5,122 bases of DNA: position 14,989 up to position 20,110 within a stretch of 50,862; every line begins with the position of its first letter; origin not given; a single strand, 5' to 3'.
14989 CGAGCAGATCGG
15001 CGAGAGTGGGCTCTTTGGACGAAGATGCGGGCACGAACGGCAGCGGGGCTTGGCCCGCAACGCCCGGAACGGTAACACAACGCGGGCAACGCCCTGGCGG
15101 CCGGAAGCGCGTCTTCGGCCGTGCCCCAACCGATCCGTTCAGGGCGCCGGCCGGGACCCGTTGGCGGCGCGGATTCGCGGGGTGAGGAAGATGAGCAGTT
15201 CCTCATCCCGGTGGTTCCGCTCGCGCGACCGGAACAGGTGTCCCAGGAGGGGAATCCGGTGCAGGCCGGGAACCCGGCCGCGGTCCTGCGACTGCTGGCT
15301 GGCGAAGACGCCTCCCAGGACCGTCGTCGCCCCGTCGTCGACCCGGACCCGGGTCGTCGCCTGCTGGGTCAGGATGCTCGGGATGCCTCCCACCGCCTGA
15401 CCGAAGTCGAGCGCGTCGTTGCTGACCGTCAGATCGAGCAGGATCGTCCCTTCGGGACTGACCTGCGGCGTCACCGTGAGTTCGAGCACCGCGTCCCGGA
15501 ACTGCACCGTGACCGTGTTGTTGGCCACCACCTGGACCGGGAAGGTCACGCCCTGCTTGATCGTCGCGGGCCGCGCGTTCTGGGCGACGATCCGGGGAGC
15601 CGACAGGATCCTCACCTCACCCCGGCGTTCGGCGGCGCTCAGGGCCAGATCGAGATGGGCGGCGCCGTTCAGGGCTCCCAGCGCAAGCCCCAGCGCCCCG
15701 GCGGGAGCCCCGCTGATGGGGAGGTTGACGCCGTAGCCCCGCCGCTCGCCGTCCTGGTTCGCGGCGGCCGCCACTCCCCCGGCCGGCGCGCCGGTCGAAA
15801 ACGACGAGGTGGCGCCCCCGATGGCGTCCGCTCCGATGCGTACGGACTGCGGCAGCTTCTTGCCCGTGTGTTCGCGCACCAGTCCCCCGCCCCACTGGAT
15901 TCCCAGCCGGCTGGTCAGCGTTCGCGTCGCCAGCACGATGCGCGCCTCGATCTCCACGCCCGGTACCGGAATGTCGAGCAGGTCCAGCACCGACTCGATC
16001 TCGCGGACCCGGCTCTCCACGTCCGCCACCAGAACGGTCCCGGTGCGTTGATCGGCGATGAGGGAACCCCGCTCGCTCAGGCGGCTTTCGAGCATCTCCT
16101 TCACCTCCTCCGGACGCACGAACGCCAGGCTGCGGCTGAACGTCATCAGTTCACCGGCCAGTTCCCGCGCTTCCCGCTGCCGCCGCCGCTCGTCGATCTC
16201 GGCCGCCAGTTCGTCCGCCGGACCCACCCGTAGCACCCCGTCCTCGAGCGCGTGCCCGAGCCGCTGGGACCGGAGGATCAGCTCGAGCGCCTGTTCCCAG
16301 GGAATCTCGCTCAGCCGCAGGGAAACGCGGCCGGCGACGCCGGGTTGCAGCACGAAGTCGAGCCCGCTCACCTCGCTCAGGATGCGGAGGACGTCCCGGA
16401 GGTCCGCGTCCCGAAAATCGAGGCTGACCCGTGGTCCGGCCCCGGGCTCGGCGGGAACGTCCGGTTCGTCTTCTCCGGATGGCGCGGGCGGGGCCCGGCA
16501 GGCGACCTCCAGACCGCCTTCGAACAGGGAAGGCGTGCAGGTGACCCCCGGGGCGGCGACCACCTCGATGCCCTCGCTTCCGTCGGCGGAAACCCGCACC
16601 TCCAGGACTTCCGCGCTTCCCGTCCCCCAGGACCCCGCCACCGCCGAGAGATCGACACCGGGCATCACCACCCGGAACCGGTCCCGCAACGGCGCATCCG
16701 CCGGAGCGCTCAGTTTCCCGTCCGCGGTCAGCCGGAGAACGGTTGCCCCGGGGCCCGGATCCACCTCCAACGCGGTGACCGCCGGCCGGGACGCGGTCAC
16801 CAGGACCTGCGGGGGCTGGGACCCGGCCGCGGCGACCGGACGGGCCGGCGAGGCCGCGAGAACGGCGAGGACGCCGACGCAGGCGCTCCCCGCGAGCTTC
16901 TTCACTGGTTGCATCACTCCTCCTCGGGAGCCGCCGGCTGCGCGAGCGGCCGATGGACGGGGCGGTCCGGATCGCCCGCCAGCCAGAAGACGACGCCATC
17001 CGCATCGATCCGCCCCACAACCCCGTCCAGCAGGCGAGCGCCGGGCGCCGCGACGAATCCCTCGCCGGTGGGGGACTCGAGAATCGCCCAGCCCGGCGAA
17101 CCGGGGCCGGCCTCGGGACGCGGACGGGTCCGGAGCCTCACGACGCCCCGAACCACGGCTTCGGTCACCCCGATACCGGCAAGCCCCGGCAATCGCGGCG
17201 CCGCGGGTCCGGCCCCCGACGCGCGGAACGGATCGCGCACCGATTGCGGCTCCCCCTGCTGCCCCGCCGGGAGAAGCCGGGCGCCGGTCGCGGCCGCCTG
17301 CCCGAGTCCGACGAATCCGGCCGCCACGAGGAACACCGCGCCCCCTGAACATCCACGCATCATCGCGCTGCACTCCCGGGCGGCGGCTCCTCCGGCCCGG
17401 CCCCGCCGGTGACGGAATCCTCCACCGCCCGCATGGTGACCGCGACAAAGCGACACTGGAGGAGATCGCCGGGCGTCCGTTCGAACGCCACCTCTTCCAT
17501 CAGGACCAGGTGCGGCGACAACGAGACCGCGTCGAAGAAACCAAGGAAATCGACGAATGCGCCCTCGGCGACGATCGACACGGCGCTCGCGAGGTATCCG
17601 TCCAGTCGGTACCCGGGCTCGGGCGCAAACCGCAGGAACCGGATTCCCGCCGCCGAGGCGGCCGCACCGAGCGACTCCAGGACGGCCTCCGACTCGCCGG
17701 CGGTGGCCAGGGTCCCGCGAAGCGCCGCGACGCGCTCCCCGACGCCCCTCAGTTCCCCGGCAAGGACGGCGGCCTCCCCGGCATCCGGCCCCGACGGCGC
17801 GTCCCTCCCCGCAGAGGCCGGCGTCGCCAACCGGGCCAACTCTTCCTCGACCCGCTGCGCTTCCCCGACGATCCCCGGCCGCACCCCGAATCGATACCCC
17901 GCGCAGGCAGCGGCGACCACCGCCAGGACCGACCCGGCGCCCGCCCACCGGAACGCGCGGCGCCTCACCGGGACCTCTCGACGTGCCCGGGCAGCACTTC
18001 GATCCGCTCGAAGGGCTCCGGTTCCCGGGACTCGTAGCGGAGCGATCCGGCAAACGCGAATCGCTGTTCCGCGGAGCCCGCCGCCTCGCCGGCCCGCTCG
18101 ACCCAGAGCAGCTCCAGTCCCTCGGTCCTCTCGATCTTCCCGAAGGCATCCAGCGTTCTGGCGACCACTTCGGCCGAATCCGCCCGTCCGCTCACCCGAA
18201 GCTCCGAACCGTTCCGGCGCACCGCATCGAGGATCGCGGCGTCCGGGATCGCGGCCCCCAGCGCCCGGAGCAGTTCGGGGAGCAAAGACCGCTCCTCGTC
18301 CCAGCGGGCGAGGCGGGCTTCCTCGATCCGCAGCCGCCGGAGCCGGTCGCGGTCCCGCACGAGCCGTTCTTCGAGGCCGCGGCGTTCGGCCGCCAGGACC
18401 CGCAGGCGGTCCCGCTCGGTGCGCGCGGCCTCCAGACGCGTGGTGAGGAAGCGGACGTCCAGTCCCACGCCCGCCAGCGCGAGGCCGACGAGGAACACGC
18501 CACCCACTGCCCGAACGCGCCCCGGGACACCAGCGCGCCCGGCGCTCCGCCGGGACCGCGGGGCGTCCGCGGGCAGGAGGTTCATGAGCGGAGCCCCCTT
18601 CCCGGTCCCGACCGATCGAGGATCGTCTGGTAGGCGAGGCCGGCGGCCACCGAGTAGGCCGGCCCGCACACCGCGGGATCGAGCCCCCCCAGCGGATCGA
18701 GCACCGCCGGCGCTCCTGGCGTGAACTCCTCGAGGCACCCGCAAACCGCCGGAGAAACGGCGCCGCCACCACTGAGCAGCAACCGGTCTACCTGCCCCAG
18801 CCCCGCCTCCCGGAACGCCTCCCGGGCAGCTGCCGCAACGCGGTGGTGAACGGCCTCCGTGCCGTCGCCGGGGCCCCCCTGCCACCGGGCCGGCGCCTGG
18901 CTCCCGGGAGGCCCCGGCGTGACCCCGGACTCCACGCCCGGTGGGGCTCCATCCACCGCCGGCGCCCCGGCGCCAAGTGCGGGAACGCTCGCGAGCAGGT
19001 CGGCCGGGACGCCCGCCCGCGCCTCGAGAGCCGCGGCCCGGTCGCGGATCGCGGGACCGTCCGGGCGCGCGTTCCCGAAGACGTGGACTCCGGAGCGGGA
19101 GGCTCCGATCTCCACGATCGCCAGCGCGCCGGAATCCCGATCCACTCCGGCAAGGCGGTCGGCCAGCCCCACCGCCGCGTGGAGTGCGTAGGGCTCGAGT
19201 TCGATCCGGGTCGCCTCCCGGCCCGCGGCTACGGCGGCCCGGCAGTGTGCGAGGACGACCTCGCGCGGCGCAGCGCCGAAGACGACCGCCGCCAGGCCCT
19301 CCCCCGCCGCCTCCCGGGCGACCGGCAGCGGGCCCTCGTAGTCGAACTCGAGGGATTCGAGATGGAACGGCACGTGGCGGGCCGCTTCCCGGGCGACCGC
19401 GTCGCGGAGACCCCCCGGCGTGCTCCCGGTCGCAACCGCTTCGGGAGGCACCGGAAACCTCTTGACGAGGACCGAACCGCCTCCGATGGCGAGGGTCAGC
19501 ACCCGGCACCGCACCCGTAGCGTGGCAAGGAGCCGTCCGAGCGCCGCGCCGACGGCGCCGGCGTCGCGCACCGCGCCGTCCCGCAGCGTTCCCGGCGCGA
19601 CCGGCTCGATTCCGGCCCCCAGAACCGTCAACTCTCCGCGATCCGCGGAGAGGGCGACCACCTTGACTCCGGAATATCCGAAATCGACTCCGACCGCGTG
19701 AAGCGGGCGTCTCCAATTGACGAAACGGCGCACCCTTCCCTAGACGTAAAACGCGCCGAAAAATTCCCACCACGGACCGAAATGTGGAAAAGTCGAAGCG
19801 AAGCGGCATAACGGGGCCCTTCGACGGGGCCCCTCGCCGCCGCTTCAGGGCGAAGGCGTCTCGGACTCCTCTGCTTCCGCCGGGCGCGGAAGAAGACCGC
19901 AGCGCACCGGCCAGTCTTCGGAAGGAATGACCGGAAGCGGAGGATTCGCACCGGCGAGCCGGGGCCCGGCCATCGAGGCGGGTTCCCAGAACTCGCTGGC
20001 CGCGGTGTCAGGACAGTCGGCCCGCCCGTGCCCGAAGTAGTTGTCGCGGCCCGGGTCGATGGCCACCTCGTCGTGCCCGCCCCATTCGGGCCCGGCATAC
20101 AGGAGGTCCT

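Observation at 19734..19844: A 61-nt block shared only by the 5' flanks of pilM and the minor-pilin operon (copies 19742..19802 and 1866..1926)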

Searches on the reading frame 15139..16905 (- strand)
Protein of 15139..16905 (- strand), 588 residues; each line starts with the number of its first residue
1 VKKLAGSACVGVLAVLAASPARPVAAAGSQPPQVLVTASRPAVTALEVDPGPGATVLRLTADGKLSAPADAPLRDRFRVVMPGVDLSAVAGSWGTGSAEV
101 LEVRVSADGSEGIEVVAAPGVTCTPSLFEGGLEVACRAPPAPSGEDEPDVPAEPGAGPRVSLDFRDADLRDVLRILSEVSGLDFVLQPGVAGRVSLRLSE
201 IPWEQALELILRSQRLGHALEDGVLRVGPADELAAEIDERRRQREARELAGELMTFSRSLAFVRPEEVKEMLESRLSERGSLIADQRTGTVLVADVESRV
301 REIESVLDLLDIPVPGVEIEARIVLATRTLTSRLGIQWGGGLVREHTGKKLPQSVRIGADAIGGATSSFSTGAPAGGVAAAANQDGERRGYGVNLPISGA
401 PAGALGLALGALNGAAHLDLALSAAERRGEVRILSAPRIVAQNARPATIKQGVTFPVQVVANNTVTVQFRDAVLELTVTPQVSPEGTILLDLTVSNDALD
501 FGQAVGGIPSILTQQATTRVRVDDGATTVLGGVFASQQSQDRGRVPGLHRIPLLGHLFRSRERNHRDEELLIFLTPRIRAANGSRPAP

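Call 34: search_protein_families(library=pfam, max_evalue=0.001, proteins=[window:15139-16905:-])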
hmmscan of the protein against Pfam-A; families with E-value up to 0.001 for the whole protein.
window:15139-16905:- (588 aa): 4 families
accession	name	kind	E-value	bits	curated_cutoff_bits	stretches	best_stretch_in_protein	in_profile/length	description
PF00263.26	Secretin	-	7e-45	153.1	27.5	1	424-578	1-167/169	Bacterial type II and III secretion system protein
PF03958.22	Secretin_N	-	5.3e-09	36.6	28.2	1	259-315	5-68/69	Bacterial type II/III secretion system short domain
PF07660.19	STN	-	1.8e-07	31.3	28.4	1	184-230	3-52/52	Secretin and TonB N terminus short domain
PF21305.2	type_II_gspD_N0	-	1.1e-05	25.6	27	1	162-209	1-49/71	GspD-like, N0 domain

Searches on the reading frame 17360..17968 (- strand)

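Call 34: search_protein_families(library=pfam, max_evalue=0.001, proteins=[window:17360-17968:-])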
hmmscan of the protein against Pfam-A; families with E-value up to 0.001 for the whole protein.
window:17360-17968:- (202 aa): 1 family
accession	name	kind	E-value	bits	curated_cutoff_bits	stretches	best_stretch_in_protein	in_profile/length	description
PF04350.18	PilO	-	3.6e-07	30.9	22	1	76-181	35-143/145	Pilus assembly protein, PilO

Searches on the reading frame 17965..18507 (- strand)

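Call 34: search_protein_families(library=pfam, max_evalue=0.001, proteins=[window:17965-18507:-])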
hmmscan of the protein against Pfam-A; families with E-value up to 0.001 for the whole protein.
window:17965-18507:- (180 aa): 1 family
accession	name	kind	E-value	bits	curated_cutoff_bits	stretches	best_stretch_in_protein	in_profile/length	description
PF05137.18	PilN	-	3.6e-05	24.2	22.8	1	79-144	2-66/78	Fimbrial assembly protein (PilN)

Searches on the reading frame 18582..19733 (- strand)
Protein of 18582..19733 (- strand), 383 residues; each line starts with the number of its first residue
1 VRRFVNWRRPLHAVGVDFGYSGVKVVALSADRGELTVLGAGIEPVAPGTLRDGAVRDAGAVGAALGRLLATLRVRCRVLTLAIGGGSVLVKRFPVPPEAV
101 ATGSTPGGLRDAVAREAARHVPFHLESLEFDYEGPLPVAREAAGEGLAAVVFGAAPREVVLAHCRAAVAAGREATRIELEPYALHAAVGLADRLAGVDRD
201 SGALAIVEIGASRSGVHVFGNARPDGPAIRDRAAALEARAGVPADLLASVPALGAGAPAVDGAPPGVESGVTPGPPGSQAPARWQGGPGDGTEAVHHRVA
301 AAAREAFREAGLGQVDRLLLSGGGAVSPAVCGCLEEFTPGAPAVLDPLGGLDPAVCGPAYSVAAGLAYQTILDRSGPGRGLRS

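Call 13: find_encoding_contigs(protein=window:18582-19733:-, flank=10000, max_places=4)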
Protein window:18582-19733:- (383 aa): no gene with exactly this product is on record in the collection.
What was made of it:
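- Tried and rejected: A look-up of the window PilM by exact sequence found no record (call 13).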

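Call 34: search_protein_families(library=pfam, max_evalue=0.001, proteins=[window:18582-19733:-])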
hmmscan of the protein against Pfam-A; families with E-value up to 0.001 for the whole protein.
window:18582-19733:- (383 aa): 1 family
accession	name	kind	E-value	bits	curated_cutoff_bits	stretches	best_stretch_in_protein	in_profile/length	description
PF11104.14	PilM_2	-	1.5e-20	73.9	27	1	15-221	1-199/340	Type IV pilus assembly protein PilM;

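Call 40: find_homologous_proteins(query=window:18582-19733:-, max_evalue=1e-10)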
Query window:18582-19733:- (383 aa): 73 proteins with E <= 1e-10 among 8000 candidates.
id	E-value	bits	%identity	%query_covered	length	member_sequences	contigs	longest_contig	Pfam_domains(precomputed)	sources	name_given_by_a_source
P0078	1.4e-217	741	99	94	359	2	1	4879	PF11104.15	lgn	-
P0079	1.5e-190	652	84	100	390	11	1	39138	PF11104.15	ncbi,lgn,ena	-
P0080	1.0e-166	573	76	100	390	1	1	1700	PF11104.15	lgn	-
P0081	1.8e-165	569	75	100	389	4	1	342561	PF11104.15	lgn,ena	-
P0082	5.3e-164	564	74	100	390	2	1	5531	PF11104.15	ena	-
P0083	2.4e-160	552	73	100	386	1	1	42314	PF11104.15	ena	-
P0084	3.0e-160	552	74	100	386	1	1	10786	PF11104.15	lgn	-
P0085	1.6e-151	523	72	100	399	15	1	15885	PF11104.15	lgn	-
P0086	2.4e-139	483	67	100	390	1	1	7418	PF11104.15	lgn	-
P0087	3.6e-138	479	72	94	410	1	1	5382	PF11104.15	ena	-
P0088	6.8e-135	468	67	100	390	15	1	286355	PF11104.15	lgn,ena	-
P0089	1.2e-134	468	70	94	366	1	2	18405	PF11104.15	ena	-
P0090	5.3e-133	462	66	100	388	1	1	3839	PF11104.15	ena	-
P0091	3.3e-131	456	67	100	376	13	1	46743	PF11104.15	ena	-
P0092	8.6e-129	448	68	94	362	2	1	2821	PF11104.15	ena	-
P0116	8.9e-102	359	55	97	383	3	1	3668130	PF11104.15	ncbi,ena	-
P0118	2.3e-92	328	53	100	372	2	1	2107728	PF11104.15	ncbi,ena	-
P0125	1.5e-85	306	52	97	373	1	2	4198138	PF11104.15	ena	-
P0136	1.3e-66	244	45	98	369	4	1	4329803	PF11104.15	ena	-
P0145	3.8e-46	176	40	95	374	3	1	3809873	PF11104.15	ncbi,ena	-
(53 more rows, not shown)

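Call 41: find_encoding_contigs(protein=P0116, flank=3000, max_places=1)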
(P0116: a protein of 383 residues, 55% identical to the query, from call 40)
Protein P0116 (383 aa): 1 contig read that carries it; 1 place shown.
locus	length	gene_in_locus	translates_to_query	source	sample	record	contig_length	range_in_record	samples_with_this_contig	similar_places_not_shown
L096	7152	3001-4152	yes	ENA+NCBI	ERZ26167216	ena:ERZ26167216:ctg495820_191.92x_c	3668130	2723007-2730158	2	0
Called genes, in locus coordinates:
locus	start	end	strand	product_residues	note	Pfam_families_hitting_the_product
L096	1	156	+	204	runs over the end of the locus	PF00694:Aconitase_C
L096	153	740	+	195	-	PF03352:Adenine_glyco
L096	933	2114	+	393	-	-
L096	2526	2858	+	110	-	PF01494:FAD_binding_3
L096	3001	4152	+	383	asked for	PF11104:PilM_2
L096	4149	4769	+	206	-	PF05137:PilN (weak)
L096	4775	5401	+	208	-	PF04350:PilO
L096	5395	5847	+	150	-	-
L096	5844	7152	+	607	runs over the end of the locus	PF07660:STN (faint), PF21305:type_II_gspD_N0 (faint), PF03958:Secretin_N, PF00263:Secretin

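Call 42: find_encoding_contigs(protein=P0118, flank=3000, max_places=1)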
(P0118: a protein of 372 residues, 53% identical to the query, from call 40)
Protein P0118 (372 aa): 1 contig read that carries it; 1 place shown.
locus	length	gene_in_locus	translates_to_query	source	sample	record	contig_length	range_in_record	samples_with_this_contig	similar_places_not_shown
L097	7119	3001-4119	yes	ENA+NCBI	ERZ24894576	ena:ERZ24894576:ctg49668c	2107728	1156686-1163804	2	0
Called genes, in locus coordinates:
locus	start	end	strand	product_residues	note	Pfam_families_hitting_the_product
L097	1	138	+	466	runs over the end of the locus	PF00330:Aconitase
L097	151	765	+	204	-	PF00694:Aconitase_C, PF27512:LeuD (faint)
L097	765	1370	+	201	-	PF03352:Adenine_glyco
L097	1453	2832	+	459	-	-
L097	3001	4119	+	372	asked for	PF11104:PilM_2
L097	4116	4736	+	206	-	PF05137:PilN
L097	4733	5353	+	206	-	PF04350:PilO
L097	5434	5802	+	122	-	-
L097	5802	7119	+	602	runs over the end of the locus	PF07660:STN (faint), PF03958:Secretin_N, PF00263:Secretin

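Call 43: find_encoding_contigs(protein=P0125, flank=3000, max_places=1)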
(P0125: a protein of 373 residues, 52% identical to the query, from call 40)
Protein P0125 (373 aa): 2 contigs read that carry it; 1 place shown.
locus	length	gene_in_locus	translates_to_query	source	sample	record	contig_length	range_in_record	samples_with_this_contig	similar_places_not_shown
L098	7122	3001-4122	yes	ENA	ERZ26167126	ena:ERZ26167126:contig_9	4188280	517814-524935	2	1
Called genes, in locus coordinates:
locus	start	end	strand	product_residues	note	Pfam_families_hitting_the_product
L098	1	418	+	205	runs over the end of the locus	PF00694:Aconitase_C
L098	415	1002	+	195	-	PF03352:Adenine_glyco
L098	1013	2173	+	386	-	PF02368:Big_2 (weak)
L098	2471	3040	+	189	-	-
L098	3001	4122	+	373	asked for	PF11104:PilM_2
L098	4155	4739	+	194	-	PF05137:PilN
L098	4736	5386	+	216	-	PF04350:PilO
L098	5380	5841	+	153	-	-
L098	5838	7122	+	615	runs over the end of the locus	PF07660:STN (faint), PF21305:type_II_gspD_N0 (weak), PF03958:Secretin_N, PF00263:Secretin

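Call 44: find_encoding_contigs(protein=P0136, flank=3000, max_places=1)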
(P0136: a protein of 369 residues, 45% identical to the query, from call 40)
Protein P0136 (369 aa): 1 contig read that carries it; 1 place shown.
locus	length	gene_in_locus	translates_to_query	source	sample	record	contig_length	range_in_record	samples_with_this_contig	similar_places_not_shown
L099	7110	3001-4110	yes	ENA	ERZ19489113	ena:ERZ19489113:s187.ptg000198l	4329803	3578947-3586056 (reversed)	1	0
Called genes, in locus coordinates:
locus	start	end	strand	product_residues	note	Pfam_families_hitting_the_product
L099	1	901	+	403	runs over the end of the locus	PF02368:Big_2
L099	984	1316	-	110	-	PF07798:CCDC90-like (weak)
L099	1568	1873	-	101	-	PF07798:CCDC90-like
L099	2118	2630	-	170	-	-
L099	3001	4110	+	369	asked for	PF11104:PilM_2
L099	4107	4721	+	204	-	-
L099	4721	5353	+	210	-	PF04350:PilO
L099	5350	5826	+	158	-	-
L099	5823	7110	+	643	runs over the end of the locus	PF07660:STN (faint), PF21305:type_II_gspD_N0 (weak), PF03958:Secretin_N, PF00263:Secretin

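Call 45: find_encoding_contigs(protein=P0145, flank=3000, max_places=1)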
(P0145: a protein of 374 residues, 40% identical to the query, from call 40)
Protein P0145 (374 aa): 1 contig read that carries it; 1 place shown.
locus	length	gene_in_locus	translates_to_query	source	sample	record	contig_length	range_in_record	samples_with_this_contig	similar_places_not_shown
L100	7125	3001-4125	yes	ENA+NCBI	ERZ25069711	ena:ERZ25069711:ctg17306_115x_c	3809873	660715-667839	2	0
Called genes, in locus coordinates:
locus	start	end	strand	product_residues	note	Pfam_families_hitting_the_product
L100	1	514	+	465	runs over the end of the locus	PF00330:Aconitase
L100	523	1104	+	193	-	PF00694:Aconitase_C, PF27512:LeuD (weak)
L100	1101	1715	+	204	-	PF03352:Adenine_glyco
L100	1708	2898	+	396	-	PF02368:Big_2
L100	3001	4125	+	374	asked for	PF11104:PilM_2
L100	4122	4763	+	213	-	PF05137:PilN (weak)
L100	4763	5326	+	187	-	-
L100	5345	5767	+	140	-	-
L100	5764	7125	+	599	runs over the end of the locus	PF21305:type_II_gspD_N0 (weak), PF07660:STN (weak), PF03958:Secretin_N, PF00263:Secretin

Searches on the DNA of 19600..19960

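Call 21: search_rna_families(source=window, start=19600, end=19960, threshold=evalue, max_evalue=10)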
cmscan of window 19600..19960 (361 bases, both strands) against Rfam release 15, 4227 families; matches with E-value up to 10: 5.
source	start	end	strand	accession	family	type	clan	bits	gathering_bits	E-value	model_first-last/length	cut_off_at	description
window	19798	19848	-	RF03819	mir-Ro6-3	Gene; miRNA;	-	22.3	79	0.3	1-72/72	no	mir-Ro6-3 microRNA precursor family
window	19798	19848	+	RF03819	mir-Ro6-3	Gene; miRNA;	-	21.3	79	0.49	1-72/72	no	mir-Ro6-3 microRNA precursor family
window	19785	19842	-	RF02804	PyrR206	Gene; snRNA; snoRNA; HACA-box;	-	20.5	46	0.21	1-60/60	no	Pyrobaculum sRNA 206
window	19859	19955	+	RF00921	mir-665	Gene; miRNA;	-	14.4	52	5.9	1-72/72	no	mir-665 microRNA precursor family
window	19650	19699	+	RF01121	sR38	Gene; snRNA; snoRNA; CD-box;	-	10.6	50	4.7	1-59/59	no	Small nucleolar RNA sR38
